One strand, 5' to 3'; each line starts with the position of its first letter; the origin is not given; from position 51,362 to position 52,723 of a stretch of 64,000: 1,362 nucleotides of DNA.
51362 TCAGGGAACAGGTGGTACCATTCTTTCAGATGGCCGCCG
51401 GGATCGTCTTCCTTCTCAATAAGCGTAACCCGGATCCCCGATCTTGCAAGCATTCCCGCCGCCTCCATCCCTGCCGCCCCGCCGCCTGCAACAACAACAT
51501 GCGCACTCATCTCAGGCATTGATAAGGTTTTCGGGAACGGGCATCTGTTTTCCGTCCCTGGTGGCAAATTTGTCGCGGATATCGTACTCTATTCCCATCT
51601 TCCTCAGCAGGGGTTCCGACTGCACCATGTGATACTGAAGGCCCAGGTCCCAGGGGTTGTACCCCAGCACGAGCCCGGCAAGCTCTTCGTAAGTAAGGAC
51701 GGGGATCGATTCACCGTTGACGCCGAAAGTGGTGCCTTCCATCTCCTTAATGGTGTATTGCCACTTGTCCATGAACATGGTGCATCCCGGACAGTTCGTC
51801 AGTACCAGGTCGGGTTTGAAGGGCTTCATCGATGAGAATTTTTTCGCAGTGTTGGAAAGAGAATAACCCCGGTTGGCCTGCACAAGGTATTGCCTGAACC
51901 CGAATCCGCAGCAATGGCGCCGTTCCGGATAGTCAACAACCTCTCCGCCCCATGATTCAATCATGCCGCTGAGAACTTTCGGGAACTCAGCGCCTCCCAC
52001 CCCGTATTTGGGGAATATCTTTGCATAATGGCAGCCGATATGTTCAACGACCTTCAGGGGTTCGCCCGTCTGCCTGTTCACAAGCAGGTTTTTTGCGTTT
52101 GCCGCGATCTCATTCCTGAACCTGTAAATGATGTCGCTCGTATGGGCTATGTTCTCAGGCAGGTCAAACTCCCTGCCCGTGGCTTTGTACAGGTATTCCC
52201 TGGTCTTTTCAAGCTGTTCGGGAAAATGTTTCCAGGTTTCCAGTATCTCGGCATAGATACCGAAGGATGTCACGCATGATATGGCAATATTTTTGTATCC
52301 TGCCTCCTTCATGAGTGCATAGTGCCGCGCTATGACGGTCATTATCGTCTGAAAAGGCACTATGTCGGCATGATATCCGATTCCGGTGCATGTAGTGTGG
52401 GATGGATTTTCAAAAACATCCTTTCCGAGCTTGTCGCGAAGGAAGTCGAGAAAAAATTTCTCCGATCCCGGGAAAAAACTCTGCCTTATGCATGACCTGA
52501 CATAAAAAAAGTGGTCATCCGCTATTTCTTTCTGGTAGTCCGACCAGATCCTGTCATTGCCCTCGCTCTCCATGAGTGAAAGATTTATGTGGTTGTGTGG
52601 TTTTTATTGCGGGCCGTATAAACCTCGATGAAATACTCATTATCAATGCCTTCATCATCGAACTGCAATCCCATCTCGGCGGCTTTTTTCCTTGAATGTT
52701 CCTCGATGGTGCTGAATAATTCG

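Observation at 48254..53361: Five-gene hybrid heterodisulfide-reductase-like operon: sHdr-style hdrC-hdrB-short hdrA plus a ferredoxin and a membrane HdrE/HdrD fusion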

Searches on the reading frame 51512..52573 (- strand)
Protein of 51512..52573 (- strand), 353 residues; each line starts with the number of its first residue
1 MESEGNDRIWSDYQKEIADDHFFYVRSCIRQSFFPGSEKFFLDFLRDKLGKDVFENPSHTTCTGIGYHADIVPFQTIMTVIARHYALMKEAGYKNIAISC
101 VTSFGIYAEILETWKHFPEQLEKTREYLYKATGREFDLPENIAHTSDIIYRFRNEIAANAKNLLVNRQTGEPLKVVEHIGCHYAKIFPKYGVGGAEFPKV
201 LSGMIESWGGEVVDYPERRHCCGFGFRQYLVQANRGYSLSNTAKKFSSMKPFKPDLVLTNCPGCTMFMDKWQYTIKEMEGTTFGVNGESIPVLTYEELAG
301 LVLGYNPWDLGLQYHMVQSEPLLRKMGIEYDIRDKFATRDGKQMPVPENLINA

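Call 3: search_protein_families(library=pfam, proteins=[window:51512-52573:-], max_evalue=0.01)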
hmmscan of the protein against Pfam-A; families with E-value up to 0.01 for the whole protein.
window:51512-52573:- (353 aa): 1 family
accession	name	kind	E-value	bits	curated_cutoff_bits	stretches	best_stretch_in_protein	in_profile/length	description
PF02754.22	CCG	-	3.3e-09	37.1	20.6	1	177-268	3-84/85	Cysteine-rich domain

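Call 4: search_protein_families(library=ncbifam, proteins=[window:51512-52573:-], max_evalue=0.01)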
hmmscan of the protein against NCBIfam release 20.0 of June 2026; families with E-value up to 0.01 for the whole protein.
window:51512-52573:- (353 aa): 4 families
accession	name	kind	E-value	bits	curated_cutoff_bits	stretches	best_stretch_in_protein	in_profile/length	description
NF041780.1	hetero_SS_HdrB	equivalog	4.8e-42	144.3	450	1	19-325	3-304/304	ferredoxin:CoB-CoM heterodisulfide reductase subunit HdrB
TIGR03288.1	CoB_CoM_SS_B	equivalog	5.6e-35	121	345.15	1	23-326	3-290/290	CoB--CoM heterodisulfide reductase subunit B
NF042965.1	MFR_anch_SdhE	equivalog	8.7e-13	48.4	500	1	170-318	138-277/282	8-methylmenaquinol:fumarate reductase membrane anchor subunit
NF045670.1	quin_L_LdhH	equivalog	1.1e-08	33.8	800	1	24-268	471-685/706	L-lactate dehydrogenase (quinone) large subunit LdhH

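Call 14: search_solved_structures(query=window:51512-52573:-, max_evalue=0.001, show_alignments=2)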
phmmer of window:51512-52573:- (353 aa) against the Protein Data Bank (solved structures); distinct sequences matched with E-value up to 0.001: 5.
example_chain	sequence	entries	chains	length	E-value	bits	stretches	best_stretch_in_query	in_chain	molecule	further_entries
9sfi_C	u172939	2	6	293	7.6e-29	103.9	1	24-327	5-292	H(2)/formate:CoB-CoM heterodisulfide,ferredoxin reductase subunit B2 | Heterodisulfide reductase subunit B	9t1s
8rvu_b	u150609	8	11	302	4.5e-26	94.8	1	24-326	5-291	H(2):CoB-CoM heterodisulfide,ferredoxin reductase subunit B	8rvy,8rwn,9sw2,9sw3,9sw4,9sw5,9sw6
8rvv_B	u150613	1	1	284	3.3e-25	92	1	24-317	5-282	H(2):CoB-CoM heterodisulfide,ferredoxin reductase subunit B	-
5odc_B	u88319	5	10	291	1.8e-24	89.6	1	25-325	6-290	Heterodisulfide reductase, subunit B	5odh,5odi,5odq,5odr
7bkb_B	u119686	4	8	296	1.9e-21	79.6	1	24-326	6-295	CoB--CoM heterodisulfide reductase subunit B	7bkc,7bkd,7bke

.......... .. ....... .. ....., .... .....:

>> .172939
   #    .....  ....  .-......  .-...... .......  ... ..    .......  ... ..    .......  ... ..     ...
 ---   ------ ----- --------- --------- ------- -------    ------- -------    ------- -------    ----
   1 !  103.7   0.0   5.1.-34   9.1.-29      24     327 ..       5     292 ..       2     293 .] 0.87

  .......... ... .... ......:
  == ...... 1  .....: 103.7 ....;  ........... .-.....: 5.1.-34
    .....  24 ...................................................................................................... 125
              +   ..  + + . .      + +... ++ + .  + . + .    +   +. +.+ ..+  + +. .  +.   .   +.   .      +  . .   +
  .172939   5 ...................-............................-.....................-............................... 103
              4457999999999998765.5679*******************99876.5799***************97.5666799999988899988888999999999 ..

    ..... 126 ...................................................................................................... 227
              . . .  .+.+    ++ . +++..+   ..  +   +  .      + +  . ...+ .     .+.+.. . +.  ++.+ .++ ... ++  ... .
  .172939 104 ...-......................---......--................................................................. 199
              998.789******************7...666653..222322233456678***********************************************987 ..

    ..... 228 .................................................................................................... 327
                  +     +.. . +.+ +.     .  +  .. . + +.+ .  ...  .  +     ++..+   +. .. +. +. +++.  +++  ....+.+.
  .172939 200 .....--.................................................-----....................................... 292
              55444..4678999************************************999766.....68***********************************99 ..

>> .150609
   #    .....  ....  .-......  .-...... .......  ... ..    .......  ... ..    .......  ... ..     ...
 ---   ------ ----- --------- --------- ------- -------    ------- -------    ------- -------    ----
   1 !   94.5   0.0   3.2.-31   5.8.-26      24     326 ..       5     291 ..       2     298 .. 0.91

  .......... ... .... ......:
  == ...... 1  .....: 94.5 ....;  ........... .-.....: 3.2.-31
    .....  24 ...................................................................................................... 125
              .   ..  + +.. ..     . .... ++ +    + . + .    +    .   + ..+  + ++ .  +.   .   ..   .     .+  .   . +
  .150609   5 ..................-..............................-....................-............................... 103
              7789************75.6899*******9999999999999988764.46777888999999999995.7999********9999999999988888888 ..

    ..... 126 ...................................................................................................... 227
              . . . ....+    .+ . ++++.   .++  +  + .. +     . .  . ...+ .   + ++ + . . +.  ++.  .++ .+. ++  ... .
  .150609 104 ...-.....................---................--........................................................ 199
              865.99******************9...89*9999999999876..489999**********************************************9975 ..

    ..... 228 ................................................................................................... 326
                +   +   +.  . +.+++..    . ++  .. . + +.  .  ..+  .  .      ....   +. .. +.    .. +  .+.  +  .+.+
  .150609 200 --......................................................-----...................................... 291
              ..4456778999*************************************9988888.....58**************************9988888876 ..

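Call 26: search_protein_representatives(protein=window:51512-52573:-)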
Query: 353 residues. Proteins with E-value up to 0.001 (for the whole library): 815; up to 1e-10: 279; up to 1e-30: 65. The best 150 are listed.
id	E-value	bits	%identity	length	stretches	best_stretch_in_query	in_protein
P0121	1.8e-158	543.6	63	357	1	1-349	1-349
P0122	6.5e-136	469.4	66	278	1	1-277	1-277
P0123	1.0e-112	393.1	65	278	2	8-176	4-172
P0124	1.2e-93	330.4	67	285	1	7-216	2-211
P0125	1.0e-92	327.3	70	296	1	156-349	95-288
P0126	9.3e-86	304.4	45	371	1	12-340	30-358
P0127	1.1e-82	294.3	69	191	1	176-347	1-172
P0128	2.3e-82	293.3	64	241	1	10-201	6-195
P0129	1.7e-81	290.4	65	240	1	9-192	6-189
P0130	2.7e-80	286.4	46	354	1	1-332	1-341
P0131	4.2e-78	279.2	64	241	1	9-189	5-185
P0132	3.3e-75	269.7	65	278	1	8-180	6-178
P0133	1.9e-70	254.0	65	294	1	180-349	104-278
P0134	5.8e-70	252.4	61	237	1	4-183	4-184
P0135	1.2e-66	241.5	68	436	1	9-159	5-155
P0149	5.4e-49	183.5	37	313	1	15-326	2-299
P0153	3.9e-47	177.3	36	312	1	14-328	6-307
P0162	5.5e-39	150.5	35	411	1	12-333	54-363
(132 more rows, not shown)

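Call 28: find_encoding_contigs(protein=P0130, flank=8000, max_places=4)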
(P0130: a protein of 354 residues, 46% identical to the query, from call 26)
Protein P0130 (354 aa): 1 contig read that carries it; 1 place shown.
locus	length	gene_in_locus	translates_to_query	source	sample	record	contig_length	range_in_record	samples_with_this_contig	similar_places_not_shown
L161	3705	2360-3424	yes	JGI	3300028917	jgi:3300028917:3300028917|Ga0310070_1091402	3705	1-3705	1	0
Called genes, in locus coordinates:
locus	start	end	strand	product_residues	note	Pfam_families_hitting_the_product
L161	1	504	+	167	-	?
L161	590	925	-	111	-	-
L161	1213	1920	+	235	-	PF13183:Fer4_8, PF13187:Fer4_9 (weak), PF13534:Fer4_17 (weak)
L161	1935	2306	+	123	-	PF02579:Nitro_FeMo-Co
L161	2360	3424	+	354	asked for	PF02754:CCG (weak)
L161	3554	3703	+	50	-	?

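Call 29: find_encoding_contigs(protein=P0126, flank=8000, max_places=4)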
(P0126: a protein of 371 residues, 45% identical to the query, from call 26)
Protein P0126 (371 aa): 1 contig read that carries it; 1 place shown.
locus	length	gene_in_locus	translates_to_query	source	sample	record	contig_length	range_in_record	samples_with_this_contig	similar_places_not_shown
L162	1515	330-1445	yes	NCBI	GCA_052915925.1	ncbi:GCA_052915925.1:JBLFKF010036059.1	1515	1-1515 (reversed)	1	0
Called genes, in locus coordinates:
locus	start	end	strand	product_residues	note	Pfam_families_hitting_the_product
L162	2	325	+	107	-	?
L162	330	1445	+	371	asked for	PF02754:CCG (faint)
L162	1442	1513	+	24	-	?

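Call 30: find_encoding_contigs(protein=P0149, flank=8000, max_places=3)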
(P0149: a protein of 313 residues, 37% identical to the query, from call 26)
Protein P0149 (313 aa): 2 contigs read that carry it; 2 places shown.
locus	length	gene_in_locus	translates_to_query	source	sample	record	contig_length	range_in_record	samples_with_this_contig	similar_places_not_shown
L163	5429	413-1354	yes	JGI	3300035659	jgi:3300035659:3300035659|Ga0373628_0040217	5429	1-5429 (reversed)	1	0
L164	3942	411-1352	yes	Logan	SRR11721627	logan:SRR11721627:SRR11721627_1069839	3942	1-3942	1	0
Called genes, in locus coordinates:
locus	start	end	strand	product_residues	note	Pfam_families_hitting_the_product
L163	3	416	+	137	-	?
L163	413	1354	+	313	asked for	PF02754:CCG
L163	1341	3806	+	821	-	PF00890:FAD_binding_2 (weak), PF01266:DAO, PF01946:Thi4 (weak), PF12831:FAD_oxidored, PF13450:NAD_binding_8, PF12838:Fer4_7, PF13187:Fer4_9, PF02662:FlpD, +9 more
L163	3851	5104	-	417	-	PF00291:PALP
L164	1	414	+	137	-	?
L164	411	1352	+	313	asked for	PF02754:CCG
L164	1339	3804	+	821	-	PF00890:FAD_binding_2 (weak), PF01266:DAO, PF01946:Thi4 (weak), PF12831:FAD_oxidored, PF13450:NAD_binding_8, PF12838:Fer4_7, PF13187:Fer4_9, PF02662:FlpD, +9 more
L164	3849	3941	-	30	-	?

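Call 31: find_encoding_contigs(protein=P0153, flank=8000, max_places=3)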
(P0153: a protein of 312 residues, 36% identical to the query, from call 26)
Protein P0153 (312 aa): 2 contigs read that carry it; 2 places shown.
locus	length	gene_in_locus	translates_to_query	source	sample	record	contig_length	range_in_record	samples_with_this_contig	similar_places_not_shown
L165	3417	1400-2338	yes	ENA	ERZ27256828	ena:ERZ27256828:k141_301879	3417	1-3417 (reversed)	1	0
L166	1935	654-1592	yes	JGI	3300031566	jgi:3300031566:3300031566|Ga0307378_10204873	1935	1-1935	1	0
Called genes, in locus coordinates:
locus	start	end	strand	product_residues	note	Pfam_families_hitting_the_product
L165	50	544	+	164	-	-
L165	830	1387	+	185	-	PF12838:Fer4_7 (weak), PF13183:Fer4_8, PF13187:Fer4_9, PF13237:Fer4_10, PF13484:Fer4_16 (faint), PF13534:Fer4_17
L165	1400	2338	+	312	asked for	PF02754:CCG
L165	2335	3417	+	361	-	?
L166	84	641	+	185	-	PF12838:Fer4_7 (weak), PF13183:Fer4_8, PF13187:Fer4_9, PF13237:Fer4_10, PF13484:Fer4_16 (faint), PF13534:Fer4_17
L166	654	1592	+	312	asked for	PF02754:CCG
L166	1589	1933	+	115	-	?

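Call 32: find_encoding_contigs(protein=P0162, flank=8000, max_places=3)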
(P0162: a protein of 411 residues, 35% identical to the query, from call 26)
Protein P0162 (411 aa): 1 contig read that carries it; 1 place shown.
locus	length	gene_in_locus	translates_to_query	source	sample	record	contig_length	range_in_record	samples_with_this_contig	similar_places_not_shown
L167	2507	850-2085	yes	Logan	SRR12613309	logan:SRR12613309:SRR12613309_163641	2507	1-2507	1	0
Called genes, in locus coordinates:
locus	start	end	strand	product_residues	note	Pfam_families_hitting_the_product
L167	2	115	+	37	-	?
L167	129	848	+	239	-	PF13183:Fer4_8, PF13187:Fer4_9 (weak)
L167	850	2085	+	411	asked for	PF02754:CCG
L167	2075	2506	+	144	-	?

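Call 54: find_related_loci(query=P0130, collection=metagenome_contigs, flank=8000)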
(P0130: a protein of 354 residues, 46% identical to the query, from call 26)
Query P0130 (354 aa) in metagenome_contigs; peptide patterns used: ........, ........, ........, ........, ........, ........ (x = any residue, [..] = any of these).
115 stretches matched a pattern; 7 encode a relative of the query (tblastn E <= 1e-3); 7 distinct loci.
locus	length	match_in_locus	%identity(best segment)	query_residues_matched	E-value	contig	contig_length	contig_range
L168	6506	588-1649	99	1-354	0e+0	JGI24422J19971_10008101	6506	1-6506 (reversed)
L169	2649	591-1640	90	5-354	0e+0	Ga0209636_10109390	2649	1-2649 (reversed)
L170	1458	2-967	95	33-354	0e+0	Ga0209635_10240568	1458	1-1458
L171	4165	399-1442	84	3-354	0e+0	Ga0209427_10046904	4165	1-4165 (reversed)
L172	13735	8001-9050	84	1-354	0e+0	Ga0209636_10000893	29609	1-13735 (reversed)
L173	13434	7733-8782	84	1-354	0e+0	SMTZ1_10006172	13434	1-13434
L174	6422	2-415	99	217-354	1e-90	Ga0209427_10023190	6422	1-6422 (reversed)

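Call 58: search_protein_families(library=pfam, proteins=[L172:836-1384:+, L172:1596-1988:+, L172:2022-2627:+, L172:2679-3521:+, L172:3482-4504:+, L172:4501-4863:+, L172:4860-5531:-, L172:5779-6690:-, L172:6736-7149:-, L172:12666-13082:+], max_evalue=0.0001)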
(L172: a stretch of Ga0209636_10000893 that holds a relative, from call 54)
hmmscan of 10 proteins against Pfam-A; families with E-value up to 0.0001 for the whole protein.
L172:836-1384:+ (182 aa): 1 family
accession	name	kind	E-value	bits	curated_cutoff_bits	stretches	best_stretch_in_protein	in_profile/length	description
PF01661.27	Macro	-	1.6e-38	131.7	22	1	32-142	1-118/118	Macro domain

L172:1596-1988:+ (130 aa): 1 family
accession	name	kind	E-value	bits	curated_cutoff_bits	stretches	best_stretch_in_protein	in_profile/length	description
PF01894.22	UPF0047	-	1.3e-36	125.8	27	1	16-129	1-117/117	Uncharacterised protein family UPF0047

L172:2022-2627:+ (201 aa): 2 families
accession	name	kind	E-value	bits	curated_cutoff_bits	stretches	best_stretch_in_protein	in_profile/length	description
PF00117.34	GATase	-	3.6e-56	190.3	22.8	1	4-177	1-176/190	Glutamine amidotransferase class-I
PF07722.19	Peptidase_C26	-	3.4e-12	47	20.5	1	75-173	104-219/219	Peptidase C26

L172:2679-3521:+ (280 aa): 1 family
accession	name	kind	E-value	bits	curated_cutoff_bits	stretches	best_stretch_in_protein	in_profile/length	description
PF09407.15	AbiEi_1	-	2.5e-18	67.1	22.2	1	101-232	11-141/142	AbiEi antitoxin C-terminal domain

L172:3482-4504:+ (340 aa): 1 family
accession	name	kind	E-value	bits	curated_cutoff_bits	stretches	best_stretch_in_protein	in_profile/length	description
PF08843.17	AbiEii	-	9.2e-31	108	22.5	1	45-250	2-224/238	Nucleotidyl transferase AbiEii toxin, Type IV TA system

L172:4501-4863:+ (120 aa): 1 family
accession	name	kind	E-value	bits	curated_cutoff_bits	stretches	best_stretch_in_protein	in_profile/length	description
PF04892.17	VanZ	-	5.6e-08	33.9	30.1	1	43-115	58-118/126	VanZ like family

L172:4860-5531:- (223 aa): 4 families
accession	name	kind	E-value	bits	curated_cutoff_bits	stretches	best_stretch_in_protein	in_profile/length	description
PF00398.26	RrnaAD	-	2e-47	161.9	24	1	3-204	6-220/263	Ribosomal RNA adenine dimethylase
PF13649.12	Methyltransf_25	-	2.4e-07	31.8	27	1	31-98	1-70/97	Methyltransferase domain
PF01135.25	PCMT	-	1.7e-06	28.4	20.3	1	12-85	58-133/210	Protein-L-isoaspartate(D-aspartate) O-methyltransferase (PCMT)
PF08241.18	Methyltransf_11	-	7.2e-06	27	21.2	1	32-92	1-58/95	Methyltransferase domain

L172:5779-6690:- (303 aa): 3 families
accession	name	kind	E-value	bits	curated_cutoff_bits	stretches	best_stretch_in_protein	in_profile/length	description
PF04055.27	Radical_SAM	-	2.2e-32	113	29.5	1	15-173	1-165/166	Radical SAM superfamily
PF06463.18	Mob_synth_C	-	6.2e-22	78.4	37.4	1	180-302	2-127/128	Molybdenum Cofactor Synthesis C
PF13353.11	Fer4_12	-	9.3e-06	26.4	22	1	19-118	13-114/137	4Fe-4S single cluster domain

L172:6736-7149:- (137 aa): 0 families

L172:12666-13082:+ (138 aa): 1 family
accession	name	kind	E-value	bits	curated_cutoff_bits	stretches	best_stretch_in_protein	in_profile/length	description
PF01597.25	GCV_H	-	3.2e-38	130.8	22.2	1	12-130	1-120/122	Glycine cleavage H-protein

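Call 60: list_cluster_members(proteins=[L172:10736-12619:+, L172:8001-9056:+, L172:9120-10112:+, L172:12666-13082:+, L172:5779-6690:-, L172:4860-5531:-, L168:3665-5557:+])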
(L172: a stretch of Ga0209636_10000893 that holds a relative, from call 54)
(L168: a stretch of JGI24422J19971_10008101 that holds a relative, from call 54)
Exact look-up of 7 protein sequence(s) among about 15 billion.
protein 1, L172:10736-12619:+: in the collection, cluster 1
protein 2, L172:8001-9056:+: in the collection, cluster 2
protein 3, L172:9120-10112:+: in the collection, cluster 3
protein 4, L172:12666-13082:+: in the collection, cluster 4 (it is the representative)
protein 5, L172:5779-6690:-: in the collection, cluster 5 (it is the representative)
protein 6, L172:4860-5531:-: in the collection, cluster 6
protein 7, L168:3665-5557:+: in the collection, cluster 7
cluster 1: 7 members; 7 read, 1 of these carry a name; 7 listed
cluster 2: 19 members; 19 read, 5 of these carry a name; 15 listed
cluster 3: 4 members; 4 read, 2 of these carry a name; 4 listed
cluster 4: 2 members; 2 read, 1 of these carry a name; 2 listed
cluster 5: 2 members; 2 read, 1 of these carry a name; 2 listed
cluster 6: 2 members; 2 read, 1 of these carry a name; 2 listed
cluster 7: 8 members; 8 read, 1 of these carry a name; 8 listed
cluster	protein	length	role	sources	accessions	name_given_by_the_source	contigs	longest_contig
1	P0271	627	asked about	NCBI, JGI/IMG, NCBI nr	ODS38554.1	MAG: hypothetical protein A7316_07795 [Candidatus Altiarchaeales archaeon WOR_SM1_86-2]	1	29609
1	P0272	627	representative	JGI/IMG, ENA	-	-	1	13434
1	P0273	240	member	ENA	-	-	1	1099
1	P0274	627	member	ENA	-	-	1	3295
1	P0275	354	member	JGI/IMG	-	-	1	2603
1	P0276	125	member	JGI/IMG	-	-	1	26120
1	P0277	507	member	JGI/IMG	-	-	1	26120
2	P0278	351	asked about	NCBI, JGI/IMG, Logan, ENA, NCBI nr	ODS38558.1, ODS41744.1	MAG: heterodisulfide reductase subunit B [Candidatus Altiarchaeales archaeon WOR_SM1_86-2]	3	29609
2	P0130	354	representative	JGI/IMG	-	-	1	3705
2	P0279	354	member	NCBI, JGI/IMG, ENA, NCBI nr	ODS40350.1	heterodisulfide reductase subunit B [Candidatus Altiarchaeales archaeon WOR_SM1_SCG]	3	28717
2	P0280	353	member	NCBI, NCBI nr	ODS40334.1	heterodisulfide reductase subunit B [Candidatus Altiarchaeales archaeon WOR_SM1_SCG]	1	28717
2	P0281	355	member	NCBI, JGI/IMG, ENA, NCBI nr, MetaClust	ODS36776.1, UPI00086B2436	MAG: heterodisulfide reductase subunit B [Candidatus Altiarchaeales archaeon WOR_SM1_86-2] | status=active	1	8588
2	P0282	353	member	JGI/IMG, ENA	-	heterodisulfide reductase subunit B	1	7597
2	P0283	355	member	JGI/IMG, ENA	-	-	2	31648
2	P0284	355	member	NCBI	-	-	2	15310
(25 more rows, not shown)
